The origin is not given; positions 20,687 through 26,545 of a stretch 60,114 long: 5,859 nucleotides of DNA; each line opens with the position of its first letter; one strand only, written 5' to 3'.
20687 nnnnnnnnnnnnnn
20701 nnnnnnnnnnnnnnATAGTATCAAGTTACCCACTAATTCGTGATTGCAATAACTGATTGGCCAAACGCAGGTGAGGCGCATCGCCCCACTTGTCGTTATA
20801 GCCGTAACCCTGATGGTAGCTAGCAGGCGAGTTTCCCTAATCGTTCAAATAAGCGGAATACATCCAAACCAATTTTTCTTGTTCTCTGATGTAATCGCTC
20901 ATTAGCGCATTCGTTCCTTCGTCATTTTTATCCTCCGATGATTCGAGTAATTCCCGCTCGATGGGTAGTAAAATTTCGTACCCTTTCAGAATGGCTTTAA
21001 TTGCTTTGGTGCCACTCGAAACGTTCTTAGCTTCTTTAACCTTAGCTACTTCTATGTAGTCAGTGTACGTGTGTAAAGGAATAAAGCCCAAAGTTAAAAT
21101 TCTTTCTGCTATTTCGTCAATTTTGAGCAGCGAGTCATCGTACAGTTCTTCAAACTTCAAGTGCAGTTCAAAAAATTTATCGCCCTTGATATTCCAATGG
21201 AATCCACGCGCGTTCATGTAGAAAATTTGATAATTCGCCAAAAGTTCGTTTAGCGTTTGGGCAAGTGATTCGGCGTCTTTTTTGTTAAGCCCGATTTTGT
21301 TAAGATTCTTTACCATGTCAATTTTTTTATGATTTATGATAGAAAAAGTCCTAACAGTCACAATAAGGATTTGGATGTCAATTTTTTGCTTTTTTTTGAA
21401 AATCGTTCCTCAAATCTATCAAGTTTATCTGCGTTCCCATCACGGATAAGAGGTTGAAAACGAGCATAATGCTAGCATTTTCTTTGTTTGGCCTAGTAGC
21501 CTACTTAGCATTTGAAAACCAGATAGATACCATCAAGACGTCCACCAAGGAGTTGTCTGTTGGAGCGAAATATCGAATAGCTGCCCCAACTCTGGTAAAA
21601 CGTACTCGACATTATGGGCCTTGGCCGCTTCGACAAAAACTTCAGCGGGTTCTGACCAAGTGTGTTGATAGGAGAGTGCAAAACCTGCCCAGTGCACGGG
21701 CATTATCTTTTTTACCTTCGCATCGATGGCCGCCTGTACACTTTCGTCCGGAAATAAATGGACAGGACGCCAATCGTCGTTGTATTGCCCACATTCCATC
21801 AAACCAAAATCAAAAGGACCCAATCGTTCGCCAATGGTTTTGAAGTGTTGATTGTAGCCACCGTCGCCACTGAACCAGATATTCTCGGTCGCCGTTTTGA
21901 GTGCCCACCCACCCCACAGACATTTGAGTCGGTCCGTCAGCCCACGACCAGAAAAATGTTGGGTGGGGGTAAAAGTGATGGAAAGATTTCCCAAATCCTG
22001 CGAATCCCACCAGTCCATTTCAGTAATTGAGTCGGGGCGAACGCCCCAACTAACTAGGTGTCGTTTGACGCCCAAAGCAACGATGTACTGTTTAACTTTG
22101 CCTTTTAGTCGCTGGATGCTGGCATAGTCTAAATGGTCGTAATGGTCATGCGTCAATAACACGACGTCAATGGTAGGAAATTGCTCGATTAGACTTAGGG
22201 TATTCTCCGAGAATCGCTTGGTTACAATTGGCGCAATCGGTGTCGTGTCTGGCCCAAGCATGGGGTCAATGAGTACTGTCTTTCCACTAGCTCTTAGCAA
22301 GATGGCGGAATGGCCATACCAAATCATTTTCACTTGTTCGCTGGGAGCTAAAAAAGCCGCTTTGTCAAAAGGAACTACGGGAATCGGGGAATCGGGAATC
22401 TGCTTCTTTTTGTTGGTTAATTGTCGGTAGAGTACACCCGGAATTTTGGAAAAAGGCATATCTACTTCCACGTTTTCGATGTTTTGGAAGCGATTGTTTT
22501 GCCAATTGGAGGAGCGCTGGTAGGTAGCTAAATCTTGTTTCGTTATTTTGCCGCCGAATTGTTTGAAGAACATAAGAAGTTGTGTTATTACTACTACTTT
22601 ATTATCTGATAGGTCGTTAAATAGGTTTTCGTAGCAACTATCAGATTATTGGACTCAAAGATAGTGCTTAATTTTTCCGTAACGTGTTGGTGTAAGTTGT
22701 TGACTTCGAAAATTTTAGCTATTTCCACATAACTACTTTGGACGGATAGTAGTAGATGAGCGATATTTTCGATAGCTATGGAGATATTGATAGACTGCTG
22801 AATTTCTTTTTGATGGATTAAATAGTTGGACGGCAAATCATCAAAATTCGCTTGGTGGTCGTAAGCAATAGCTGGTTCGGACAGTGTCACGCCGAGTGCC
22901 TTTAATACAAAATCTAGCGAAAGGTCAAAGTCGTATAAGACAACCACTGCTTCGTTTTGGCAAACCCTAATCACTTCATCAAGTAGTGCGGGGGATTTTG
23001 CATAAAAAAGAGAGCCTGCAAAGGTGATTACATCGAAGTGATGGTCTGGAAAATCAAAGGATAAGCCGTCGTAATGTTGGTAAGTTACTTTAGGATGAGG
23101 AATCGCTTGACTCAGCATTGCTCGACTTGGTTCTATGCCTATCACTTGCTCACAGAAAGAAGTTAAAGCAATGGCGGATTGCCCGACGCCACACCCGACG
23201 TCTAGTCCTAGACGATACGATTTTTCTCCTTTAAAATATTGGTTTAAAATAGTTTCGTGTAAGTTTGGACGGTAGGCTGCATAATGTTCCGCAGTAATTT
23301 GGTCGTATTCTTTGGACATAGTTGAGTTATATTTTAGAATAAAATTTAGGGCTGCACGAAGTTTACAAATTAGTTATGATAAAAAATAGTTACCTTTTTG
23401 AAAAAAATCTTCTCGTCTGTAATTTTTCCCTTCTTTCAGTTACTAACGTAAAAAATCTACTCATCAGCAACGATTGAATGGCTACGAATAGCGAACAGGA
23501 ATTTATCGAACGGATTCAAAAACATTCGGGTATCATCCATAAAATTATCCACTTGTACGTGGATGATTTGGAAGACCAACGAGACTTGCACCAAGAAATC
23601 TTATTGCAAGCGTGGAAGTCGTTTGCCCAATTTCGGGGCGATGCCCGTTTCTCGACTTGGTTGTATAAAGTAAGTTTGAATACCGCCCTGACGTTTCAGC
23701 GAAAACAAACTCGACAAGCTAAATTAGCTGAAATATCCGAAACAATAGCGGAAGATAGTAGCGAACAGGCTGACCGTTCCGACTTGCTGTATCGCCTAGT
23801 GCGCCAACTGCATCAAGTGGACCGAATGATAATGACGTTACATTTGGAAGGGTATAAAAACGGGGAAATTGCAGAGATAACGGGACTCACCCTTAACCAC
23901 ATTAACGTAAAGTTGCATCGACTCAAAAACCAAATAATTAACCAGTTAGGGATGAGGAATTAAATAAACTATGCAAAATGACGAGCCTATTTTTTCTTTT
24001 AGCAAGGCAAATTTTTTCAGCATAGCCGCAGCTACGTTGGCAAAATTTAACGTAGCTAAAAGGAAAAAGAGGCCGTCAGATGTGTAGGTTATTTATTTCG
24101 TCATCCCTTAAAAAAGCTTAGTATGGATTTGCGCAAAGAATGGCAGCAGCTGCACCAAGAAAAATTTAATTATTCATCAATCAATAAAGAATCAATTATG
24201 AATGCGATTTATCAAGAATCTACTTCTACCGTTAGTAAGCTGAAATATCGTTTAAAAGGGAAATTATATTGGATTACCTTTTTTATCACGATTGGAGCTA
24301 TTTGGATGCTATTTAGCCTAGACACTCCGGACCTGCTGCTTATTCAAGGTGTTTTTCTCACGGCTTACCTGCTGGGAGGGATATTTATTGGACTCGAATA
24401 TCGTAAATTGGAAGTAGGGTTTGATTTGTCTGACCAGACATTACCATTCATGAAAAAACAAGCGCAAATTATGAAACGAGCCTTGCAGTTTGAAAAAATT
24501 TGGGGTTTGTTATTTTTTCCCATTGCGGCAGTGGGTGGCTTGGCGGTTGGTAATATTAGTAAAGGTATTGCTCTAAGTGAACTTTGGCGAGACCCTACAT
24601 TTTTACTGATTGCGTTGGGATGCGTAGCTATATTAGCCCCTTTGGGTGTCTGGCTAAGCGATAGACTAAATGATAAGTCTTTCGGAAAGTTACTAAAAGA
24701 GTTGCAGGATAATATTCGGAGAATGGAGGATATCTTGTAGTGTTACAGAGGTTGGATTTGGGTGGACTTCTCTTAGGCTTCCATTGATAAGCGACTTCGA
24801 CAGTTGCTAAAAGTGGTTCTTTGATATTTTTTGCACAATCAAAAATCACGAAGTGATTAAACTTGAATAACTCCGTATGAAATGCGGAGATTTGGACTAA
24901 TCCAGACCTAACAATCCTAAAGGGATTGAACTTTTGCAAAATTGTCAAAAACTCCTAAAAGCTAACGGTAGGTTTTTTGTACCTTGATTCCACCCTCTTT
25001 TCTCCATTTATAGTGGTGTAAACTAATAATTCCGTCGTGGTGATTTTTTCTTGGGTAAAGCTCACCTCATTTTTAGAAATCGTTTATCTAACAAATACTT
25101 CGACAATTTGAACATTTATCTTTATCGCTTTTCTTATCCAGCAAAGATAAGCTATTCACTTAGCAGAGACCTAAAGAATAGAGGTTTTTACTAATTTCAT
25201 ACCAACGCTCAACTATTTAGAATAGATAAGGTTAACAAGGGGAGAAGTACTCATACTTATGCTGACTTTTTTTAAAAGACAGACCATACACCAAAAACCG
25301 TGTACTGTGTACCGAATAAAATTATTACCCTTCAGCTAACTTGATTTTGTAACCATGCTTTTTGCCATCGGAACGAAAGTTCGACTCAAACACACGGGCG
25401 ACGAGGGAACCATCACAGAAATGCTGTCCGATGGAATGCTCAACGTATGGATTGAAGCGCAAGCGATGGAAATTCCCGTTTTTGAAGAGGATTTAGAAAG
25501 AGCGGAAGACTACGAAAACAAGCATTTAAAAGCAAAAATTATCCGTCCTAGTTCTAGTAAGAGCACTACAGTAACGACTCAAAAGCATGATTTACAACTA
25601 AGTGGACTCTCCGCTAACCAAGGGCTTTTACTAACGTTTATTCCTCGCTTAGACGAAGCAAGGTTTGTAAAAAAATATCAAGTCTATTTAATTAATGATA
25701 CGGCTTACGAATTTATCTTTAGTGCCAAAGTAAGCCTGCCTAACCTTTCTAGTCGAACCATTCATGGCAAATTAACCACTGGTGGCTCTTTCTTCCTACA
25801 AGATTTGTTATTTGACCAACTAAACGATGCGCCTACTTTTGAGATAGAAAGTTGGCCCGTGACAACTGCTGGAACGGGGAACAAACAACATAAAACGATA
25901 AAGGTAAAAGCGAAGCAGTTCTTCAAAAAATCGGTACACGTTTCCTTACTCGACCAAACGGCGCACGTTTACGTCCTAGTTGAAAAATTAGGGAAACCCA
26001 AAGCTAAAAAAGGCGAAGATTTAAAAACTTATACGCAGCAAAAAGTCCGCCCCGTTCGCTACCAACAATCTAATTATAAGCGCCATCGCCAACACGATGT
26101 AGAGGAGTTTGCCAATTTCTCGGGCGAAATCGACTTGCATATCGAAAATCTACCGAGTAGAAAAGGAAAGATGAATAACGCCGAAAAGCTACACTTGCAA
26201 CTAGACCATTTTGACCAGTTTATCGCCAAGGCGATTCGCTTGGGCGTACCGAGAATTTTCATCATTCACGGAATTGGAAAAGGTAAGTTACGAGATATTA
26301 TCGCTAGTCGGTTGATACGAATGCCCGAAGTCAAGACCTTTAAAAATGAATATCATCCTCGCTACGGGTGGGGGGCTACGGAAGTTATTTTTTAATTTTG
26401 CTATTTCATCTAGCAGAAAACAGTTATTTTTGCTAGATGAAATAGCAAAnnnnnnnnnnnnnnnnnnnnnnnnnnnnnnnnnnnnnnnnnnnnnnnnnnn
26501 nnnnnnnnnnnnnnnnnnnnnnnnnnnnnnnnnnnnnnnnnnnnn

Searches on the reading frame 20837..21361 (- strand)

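Call 50: search_protein_families(library=pfam, proteins=[window:20837-21361:-])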
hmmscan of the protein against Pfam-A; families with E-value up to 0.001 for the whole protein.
window:20837-21361:- (174 aa): 1 family
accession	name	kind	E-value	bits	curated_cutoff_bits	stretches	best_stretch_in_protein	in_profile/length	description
PF00210.30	Ferritin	-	1e-23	84.2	24.5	1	35-174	2-138/142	Ferritin-like domain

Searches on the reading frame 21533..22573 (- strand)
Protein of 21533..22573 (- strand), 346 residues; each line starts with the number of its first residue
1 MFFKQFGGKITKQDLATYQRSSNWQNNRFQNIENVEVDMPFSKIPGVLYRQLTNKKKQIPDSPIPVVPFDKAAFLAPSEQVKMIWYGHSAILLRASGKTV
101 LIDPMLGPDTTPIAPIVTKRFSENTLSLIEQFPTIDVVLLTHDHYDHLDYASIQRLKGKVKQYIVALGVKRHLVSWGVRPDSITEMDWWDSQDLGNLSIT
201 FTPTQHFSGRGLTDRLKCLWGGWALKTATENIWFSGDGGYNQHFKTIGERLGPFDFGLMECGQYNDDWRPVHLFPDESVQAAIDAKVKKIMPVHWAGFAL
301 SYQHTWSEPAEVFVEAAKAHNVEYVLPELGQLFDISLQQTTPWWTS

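Call 50: search_protein_families(library=pfam, proteins=[window:21533-22573:-])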
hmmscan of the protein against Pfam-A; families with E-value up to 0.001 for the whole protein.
window:21533-22573:- (346 aa): 3 families
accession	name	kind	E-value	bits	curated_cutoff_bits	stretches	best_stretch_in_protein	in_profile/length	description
PF12706.13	Lactamase_B_2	-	3.3e-39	135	27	1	99-295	2-200/200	Beta-lactamase superfamily domain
PF13483.12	Lactamase_B_3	-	3e-12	47.2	24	1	84-246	3-122/160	Beta-lactamase superfamily domain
PF00753.33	Lactamase_B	-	2.1e-05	25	22.7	1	85-148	3-57/196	Metallo-beta-lactamase superfamily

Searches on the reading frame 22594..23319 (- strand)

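Call 50: search_protein_families(library=pfam, proteins=[window:22594-23319:-])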
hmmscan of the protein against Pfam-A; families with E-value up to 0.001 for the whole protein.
window:22594-23319:- (241 aa): 6 families
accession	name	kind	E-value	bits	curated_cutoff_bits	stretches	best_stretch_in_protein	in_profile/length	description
PF08241.18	Methyltransf_11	-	6.6e-14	52.8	21.2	1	39-127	1-94/95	Methyltransferase domain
PF13649.12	Methyltransf_25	-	6.6e-13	49.6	27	1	39-121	2-94/97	Methyltransferase domain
PF13489.12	Methyltransf_23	-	5.6e-08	33.1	27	1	15-136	3-124/164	Methyltransferase domain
PF08242.18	Methyltransf_12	-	2.5e-06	28.5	30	1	39-119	1-91/98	Methyltransferase domain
PF13847.12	Methyltransf_31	-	1.1e-05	25.6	27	1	39-138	8-114/145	Methyltransferase domain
PF07021.18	MetW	-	0.00027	21.1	21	1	39-127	18-108/193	Methionine biosynthesis protein MetW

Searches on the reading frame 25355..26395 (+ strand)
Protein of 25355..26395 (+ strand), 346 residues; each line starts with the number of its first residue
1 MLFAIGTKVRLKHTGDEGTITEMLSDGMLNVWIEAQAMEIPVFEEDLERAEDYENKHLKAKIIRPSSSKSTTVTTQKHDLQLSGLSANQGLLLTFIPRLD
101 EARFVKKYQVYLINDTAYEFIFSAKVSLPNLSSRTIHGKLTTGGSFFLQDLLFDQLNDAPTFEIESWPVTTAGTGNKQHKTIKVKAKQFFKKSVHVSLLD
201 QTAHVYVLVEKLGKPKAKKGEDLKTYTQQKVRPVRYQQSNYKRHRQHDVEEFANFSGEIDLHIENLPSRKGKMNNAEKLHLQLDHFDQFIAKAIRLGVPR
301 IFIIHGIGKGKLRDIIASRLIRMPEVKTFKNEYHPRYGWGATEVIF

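Call 50: search_protein_families(library=pfam, proteins=[window:25355-26395:+])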
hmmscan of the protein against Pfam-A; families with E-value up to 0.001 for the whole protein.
window:25355-26395:+ (346 aa): 1 family
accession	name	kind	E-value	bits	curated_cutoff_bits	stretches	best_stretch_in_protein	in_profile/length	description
PF01713.27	Smr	-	4.3e-10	40.1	25.7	1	285-345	14-75/77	Smr domain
